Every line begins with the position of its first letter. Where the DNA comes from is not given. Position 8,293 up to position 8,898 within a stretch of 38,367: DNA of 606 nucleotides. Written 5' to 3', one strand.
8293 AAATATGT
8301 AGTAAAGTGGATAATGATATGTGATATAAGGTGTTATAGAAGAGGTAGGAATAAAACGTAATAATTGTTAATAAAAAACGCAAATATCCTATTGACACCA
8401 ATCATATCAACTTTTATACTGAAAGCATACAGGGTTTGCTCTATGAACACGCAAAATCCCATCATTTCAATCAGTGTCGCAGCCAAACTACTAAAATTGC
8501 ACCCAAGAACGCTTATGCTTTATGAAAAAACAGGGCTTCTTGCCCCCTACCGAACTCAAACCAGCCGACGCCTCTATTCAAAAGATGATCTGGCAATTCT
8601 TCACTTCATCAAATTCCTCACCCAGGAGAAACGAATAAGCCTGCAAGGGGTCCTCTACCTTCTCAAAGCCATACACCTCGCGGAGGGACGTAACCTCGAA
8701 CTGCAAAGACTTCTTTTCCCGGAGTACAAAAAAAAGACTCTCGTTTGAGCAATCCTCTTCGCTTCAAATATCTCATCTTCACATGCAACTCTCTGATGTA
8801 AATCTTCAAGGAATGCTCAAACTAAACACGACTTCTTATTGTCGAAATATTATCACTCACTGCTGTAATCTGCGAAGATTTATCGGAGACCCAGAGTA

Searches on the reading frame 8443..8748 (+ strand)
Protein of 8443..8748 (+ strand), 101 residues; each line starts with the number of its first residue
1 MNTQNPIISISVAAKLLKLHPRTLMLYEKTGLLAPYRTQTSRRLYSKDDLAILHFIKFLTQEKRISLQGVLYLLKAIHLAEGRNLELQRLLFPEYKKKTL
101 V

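Call 69: search_protein_families(library=pfam, proteins=[window:8443-8748:+], max_evalue=10)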
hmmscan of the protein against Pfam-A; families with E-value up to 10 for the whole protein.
window:8443-8748:+ (101 aa): 3 families
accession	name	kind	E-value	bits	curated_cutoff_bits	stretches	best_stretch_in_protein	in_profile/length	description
PF13411.12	MerR_1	-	5.2e-14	52.5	21.6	1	9-74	2-66/69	MerR HTH family regulatory protein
PF00376.29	MerR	-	4e-10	39.8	28.2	1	9-45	1-38/38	MerR family regulatory protein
PF12728.13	HTH_17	-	0.00035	21.2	27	1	9-50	3-43/51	Helix-turn-helix domain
